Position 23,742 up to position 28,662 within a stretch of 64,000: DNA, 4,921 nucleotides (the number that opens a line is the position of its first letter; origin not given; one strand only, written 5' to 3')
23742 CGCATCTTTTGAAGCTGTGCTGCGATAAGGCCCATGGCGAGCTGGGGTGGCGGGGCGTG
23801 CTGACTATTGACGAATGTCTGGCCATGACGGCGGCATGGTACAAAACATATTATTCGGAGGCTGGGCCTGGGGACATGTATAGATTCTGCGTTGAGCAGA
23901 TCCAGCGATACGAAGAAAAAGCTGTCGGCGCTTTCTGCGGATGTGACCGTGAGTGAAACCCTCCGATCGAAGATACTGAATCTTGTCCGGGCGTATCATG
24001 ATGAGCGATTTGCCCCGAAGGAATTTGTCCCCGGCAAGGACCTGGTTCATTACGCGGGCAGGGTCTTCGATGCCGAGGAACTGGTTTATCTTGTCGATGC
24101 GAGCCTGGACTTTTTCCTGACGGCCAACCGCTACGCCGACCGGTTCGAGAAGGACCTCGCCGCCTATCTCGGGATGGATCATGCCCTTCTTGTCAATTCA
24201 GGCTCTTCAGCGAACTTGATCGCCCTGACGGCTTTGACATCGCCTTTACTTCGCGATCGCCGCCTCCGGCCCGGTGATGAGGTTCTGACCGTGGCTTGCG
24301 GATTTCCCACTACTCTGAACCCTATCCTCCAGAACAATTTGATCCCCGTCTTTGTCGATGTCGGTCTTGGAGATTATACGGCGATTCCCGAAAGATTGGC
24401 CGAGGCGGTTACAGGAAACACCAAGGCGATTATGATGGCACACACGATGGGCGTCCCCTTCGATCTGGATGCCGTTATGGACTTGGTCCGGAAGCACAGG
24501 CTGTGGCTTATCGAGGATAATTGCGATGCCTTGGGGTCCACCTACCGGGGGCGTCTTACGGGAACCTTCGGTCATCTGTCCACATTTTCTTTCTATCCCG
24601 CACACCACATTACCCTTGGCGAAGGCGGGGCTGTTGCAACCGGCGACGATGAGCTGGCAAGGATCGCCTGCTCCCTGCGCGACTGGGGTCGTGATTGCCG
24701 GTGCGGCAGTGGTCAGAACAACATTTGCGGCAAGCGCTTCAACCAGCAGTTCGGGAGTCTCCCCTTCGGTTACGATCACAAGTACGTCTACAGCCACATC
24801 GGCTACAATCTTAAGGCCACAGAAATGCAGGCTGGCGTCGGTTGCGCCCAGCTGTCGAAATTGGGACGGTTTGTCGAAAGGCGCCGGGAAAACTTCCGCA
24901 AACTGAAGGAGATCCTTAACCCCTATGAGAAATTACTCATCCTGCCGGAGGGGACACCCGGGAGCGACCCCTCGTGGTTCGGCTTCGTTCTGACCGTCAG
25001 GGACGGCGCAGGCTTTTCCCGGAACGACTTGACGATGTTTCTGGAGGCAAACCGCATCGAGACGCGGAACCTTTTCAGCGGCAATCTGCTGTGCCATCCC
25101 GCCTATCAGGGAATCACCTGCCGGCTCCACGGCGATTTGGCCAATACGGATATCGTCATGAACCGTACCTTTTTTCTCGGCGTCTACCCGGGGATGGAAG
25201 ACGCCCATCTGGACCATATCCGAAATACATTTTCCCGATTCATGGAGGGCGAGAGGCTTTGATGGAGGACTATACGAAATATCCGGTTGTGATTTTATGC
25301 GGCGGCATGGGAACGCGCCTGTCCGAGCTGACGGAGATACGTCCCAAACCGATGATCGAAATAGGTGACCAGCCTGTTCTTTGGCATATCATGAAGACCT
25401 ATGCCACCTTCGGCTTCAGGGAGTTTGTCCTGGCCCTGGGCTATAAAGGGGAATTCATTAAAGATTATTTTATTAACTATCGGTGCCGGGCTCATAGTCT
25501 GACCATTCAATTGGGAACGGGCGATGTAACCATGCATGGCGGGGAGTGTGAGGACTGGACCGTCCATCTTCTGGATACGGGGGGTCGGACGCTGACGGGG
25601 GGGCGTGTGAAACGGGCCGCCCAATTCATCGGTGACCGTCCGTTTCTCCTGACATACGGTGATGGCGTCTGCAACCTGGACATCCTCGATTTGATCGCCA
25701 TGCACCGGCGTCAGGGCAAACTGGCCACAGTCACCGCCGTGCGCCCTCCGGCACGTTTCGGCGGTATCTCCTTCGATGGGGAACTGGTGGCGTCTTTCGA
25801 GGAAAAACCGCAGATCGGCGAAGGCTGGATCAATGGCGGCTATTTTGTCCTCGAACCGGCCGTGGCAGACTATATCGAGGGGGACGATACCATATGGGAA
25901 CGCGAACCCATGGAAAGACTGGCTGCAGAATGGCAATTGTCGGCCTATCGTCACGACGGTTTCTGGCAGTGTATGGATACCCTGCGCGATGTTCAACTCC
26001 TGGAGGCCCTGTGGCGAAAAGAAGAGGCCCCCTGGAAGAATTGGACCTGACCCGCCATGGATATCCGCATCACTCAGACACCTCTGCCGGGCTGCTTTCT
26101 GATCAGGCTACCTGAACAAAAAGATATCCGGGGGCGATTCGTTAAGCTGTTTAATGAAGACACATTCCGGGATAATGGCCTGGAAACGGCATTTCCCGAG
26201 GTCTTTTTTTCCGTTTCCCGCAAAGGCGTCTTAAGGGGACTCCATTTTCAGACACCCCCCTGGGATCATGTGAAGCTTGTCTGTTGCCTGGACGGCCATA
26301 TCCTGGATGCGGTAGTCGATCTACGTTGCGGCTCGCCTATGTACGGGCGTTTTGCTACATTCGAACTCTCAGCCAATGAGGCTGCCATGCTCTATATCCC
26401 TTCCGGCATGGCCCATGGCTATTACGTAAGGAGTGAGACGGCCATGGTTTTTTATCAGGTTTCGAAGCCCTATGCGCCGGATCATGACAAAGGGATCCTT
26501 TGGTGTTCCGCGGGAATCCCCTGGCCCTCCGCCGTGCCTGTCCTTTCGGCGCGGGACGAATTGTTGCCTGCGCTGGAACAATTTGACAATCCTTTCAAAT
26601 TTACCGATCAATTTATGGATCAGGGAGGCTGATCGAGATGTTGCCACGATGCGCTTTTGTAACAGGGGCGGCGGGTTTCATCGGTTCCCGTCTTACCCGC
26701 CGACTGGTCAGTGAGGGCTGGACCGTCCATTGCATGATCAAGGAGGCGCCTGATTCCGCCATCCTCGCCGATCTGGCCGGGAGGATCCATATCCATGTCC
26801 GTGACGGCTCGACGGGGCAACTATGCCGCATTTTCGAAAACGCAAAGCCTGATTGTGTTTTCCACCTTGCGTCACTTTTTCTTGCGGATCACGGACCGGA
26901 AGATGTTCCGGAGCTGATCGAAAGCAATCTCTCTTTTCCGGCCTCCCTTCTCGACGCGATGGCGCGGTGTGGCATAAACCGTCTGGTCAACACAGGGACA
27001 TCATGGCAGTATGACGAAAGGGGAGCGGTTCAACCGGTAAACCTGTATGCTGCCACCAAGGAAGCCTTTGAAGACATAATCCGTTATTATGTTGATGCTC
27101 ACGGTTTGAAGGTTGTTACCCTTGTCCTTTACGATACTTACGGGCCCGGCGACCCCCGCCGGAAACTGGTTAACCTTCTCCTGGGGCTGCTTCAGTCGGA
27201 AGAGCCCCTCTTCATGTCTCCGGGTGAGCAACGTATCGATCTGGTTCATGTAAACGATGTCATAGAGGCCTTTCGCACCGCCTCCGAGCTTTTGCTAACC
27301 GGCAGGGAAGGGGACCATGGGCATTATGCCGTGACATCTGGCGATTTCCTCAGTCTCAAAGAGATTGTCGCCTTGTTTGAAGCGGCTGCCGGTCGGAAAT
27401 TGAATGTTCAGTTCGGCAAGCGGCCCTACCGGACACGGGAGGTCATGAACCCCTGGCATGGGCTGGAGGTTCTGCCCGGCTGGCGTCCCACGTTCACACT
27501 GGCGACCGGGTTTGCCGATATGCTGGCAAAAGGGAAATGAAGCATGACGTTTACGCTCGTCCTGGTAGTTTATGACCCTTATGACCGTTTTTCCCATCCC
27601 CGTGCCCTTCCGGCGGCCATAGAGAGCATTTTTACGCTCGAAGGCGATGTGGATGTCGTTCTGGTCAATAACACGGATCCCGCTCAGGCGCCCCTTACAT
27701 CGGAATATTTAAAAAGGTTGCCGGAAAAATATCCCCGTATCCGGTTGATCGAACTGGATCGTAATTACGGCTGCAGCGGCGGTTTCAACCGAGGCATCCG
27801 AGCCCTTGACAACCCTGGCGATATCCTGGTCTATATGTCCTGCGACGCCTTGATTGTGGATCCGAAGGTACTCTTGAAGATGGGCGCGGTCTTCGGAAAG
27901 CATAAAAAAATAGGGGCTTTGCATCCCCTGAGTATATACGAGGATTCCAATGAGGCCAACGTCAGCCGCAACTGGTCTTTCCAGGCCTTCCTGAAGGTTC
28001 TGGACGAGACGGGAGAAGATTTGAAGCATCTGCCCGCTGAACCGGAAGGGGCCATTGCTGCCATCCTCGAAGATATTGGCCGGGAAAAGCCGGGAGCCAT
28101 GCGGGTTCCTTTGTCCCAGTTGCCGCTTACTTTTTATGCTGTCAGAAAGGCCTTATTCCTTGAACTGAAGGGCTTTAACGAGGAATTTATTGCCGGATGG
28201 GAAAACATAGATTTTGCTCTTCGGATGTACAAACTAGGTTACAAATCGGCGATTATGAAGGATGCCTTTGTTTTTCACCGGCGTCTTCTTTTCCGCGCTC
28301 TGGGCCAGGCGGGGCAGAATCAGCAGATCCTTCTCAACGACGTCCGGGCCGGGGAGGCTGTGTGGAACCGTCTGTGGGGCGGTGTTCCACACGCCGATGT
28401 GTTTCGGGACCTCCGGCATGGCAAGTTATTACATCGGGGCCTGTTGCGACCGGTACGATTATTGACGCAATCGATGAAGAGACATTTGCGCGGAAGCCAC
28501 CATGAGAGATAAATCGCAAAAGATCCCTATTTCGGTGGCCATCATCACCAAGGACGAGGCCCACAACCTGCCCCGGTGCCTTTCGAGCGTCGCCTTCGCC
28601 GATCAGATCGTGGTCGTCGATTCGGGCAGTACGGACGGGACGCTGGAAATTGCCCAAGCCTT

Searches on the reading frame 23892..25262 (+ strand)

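Call 9: search_protein_families(library=pfam, proteins=[window:23892-25262:+], max_evalue=0.001)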
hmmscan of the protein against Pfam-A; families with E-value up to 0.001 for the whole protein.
window:23892-25262:+ (456 aa): 2 families
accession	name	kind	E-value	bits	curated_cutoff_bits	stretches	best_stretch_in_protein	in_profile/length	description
PF01041.23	DegT_DnrJ_EryC1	-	9.9e-86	288.6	19.8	1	75-446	19-358/360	DegT/DnrJ/EryC1/StrS aminotransferase family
PF01053.26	Cys_Met_Meta_PP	-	0.00081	18.5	27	0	77-211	49-175/381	Cys/Met metabolism PLP-dependent enzyme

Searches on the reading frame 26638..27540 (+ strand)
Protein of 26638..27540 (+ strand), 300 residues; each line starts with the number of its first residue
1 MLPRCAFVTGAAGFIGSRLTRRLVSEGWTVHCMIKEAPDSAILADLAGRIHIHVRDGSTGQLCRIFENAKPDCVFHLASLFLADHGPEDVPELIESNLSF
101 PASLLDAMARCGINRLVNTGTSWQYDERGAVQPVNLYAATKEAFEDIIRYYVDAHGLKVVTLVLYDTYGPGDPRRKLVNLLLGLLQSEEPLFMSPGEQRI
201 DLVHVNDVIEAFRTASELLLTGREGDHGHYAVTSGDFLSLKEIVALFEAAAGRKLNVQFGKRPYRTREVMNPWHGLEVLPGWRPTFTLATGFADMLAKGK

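Call 17: search_protein_families(library=pfam, proteins=[window:26638-27540:+], max_evalue=0.01)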
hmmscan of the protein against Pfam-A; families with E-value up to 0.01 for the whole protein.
window:26638-27540:+ (300 aa): 9 families
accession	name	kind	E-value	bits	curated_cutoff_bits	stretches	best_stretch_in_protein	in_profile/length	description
PF01370.27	Epimerase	-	8.6e-38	130.5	20.9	1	7-223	2-232/240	NAD dependent epimerase/dehydratase family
PF16363.11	GDP_Man_Dehyd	-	7e-23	82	27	1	7-256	1-271/332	GDP-mannose 4,6 dehydratase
PF02719.21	Polysacc_synt_2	-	2.4e-07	30.7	20.2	1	7-152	2-153/293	Polysaccharide biosynthesis protein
PF04321.23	RmlD_sub_bind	-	2.4e-07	30.5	27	1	7-169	4-156/287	RmlD substrate binding domain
PF05368.20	NmrA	-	4.8e-07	30.1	27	1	8-260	7-243/298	NmrA-like family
PF01073.25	3Beta_HSD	-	1.7e-06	27.7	22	1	8-121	2-116/280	3-beta hydroxysteroid dehydrogenase/isomerase family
PF07993.18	NAD_binding_4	-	0.00021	21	20.1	0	8-44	1-40/258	Male sterility protein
PF13460.12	NAD_binding_10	-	0.00088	19.6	27.2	1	10-149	1-132/184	NAD(P)H-binding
PF00106.31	adh_short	-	0.0093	15.9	26.6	0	5-37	2-34/195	short chain dehydrogenase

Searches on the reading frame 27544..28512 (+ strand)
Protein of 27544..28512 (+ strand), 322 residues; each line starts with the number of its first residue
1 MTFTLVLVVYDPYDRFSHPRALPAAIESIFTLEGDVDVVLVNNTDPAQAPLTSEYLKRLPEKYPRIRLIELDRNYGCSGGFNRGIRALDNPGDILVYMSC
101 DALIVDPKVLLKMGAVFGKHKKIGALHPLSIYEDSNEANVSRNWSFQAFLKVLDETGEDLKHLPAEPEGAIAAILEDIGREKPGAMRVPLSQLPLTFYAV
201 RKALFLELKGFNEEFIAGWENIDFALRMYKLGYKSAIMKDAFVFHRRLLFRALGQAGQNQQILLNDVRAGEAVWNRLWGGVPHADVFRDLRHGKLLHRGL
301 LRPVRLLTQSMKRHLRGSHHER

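Call 17: search_protein_families(library=pfam, proteins=[window:27544-28512:+], max_evalue=0.01)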
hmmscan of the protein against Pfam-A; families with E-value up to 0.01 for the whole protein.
window:27544-28512:+ (322 aa): 2 families
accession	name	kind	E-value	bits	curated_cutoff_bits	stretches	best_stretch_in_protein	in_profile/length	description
PF00535.33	Glycos_transf_2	-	3.8e-08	33.9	23.3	1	21-139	12-125/168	Glycosyl transferase family 2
PF13641.12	Glyco_tranf_2_3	-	0.00049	20.6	27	1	34-245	29-211/230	Glycosyltransferase like family 2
